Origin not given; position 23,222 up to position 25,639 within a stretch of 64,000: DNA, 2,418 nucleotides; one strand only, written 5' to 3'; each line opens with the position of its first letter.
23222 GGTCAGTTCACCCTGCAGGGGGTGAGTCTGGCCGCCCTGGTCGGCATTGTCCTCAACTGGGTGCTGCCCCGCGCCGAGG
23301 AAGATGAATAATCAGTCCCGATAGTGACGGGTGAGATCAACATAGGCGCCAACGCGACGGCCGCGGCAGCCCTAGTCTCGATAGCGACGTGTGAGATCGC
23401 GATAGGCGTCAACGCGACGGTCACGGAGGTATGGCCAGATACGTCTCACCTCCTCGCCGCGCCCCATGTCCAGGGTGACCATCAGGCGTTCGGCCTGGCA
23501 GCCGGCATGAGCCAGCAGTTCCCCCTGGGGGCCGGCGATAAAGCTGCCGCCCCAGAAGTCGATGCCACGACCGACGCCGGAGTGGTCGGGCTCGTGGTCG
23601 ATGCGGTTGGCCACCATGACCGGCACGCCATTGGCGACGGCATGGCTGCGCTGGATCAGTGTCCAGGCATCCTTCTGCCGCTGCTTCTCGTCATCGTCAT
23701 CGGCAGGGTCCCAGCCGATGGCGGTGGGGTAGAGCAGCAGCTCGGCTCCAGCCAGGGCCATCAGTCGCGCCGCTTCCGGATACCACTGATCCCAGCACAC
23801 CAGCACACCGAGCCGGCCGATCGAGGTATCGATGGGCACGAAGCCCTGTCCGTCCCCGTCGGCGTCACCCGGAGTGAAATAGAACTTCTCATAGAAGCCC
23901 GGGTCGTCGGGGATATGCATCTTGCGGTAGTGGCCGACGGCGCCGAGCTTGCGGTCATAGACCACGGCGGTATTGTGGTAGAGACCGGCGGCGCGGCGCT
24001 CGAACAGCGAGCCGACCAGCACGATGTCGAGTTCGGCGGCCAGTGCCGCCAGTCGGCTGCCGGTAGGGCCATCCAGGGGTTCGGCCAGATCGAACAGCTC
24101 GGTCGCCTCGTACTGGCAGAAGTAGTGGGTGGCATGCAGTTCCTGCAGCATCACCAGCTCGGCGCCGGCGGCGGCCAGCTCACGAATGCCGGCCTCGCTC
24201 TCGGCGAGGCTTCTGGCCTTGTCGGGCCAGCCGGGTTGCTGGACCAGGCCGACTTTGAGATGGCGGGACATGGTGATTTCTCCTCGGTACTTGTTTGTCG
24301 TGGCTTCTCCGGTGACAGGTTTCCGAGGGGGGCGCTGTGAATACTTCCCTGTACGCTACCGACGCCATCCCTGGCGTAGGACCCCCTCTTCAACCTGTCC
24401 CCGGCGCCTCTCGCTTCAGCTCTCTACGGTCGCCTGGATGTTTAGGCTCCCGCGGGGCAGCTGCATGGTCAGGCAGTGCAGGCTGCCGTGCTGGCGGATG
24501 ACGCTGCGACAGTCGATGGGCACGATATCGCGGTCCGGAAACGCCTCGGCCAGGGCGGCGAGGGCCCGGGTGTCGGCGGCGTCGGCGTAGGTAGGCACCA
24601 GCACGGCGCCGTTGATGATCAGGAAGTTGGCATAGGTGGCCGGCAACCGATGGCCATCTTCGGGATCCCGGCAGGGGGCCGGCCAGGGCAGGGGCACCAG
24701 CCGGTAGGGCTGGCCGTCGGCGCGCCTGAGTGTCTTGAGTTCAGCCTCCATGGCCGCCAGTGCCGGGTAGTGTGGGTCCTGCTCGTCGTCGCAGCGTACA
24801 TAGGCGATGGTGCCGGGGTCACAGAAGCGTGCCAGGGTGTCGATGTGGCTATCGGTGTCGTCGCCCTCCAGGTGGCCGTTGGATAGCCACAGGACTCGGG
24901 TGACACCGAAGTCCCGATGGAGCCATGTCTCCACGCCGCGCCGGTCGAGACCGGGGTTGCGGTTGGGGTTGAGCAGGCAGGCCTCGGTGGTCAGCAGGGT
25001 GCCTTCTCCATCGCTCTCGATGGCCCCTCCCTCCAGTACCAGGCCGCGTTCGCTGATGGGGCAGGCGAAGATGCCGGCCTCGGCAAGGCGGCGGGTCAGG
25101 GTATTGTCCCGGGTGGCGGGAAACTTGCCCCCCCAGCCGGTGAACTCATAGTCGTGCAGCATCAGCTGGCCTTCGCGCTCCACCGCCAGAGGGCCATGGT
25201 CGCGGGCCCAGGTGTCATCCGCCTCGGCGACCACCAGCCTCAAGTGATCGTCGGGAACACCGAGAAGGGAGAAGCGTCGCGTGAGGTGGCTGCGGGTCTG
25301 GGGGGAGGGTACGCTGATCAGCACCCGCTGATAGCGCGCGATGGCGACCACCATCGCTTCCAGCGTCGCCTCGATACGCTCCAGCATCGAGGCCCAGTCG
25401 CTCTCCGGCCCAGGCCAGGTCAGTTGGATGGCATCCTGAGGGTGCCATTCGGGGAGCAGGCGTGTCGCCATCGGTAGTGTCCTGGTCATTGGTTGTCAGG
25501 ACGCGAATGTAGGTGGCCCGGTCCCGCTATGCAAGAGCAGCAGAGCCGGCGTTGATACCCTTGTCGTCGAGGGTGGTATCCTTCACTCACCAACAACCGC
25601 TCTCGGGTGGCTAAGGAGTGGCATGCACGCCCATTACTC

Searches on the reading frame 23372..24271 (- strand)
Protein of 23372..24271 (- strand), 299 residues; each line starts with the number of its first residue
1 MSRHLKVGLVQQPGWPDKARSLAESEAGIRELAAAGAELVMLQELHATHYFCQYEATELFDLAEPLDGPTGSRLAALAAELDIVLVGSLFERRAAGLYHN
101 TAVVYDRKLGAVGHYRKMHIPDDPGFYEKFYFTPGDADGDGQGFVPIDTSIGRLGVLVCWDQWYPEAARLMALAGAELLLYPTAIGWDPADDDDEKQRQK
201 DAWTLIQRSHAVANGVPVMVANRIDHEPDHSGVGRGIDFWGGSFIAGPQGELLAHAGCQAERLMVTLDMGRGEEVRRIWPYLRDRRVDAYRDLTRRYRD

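Call 60: search_protein_families(library=ncbifam, proteins=[window:23372-24271:-])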
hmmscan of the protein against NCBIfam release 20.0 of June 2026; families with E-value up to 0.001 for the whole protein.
window:23372-24271:- (299 aa): 10 families
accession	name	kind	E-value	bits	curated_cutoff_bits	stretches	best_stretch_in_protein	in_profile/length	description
TIGR03381.1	agmatine_aguB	equivalog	1.3e-77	260.8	410.25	1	7-292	3-278/279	N-carbamoylputrescine amidase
NF040852.1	nitrile_Arch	equivalog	1.3e-28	99.8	500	1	6-290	2-260/262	nitrilase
NF033621.1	de_GSH_amidase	exception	1.9e-14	53.7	355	1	30-287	25-255/260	deaminated glutathione amidase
NF010588.0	PRK13981.1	equivalog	4.6e-13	48.4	479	1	27-264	28-240/546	NAD+ synthase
TIGR04048.1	nitrile_sll0784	equivalog_domain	1.8e-10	40.3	502.6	1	28-172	27-171/301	Nit6803 family nitrilase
NF043013.1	DeGluthAmidYersProt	equivalog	3.3e-09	36.3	500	1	7-283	6-266/278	deaminated glutathione amidase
TIGR00546.1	lnt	equivalog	2.7e-07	30.1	132.9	1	5-188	160-353/395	apolipoprotein N-acyltransferase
NF009802.0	PRK13286.1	equivalog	1.2e-06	27.7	427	1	17-259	33-249/345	aliphatic amidase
NF009803.0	PRK13287.1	equivalog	1.6e-06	27.2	406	1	61-222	75-218/333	formamidase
NF007757.0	PRK10438.1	equivalog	0.00045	19.5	249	0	5-284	4-249/256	amidohydrolase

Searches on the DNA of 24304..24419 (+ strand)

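Call 12: search_dna_similar(query=window:24304-24419:+, collection=plasmids, mode=distant, max_evalue=0.01, max_rows=40)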
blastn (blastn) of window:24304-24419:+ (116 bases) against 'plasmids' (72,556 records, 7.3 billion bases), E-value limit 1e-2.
Records with a match: 1; places in all: 7; records where one place covers at least 80% of the query: 1.
Best place of each record, by identity: 60-80% 1.
By first word of the organism name: Halomonas 1.
By predicted mobility (MOB-suite, as given by PLSDB): non-mobilizable 1.
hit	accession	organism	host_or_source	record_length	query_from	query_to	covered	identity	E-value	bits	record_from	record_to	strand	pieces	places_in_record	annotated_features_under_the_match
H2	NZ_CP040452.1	Halomonas sp. PA16-9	-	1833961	6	108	89%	77.7%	1e-12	80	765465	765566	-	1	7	none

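Call 14: get_annotated_region(hit=H2, flank=3000)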
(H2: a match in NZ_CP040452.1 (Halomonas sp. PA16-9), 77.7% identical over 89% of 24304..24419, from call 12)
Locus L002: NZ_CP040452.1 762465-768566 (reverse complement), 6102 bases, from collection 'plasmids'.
description: Halomonas sp. PA16-9 plasmid p_unnamed1, complete sequence
organism: Halomonas sp. PA16-9 (NCBI taxid 2576841)
taxonomy: Bacteria; Pseudomonadota; Gammaproteobacteria; Oceanospirillales; Halomonadaceae; Halomonas; Halomonas sp. PA16-9
host: -; source: -; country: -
typing (MOB-suite, as given by PLSDB): non-mobilizable
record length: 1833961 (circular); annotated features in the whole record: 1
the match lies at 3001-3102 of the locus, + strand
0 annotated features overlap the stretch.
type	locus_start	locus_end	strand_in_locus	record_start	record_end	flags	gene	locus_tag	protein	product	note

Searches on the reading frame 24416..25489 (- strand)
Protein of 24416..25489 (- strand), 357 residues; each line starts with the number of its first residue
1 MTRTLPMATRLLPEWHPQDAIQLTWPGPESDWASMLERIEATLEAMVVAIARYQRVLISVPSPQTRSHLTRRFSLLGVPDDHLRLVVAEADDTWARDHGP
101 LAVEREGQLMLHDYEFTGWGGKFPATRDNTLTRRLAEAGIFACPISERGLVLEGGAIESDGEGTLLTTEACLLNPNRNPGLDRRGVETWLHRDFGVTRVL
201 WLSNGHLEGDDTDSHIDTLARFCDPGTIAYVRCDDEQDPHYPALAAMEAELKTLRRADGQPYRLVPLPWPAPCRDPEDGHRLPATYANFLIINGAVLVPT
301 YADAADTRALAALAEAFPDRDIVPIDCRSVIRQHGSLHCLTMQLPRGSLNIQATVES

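Call 60: search_protein_families(library=ncbifam, proteins=[window:24416-25489:-])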
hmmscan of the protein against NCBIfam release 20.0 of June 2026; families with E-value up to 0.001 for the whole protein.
window:24416-25489:- (357 aa): 2 families
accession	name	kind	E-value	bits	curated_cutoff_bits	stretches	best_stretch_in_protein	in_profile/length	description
NF010070.0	PRK13551.1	subfamily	2.3e-69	234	483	1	13-346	17-363/365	agmatine deiminase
TIGR03380.1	agmatine_aguA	equivalog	6.5e-66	222.7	381.8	1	12-345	11-356/357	agmatine deiminase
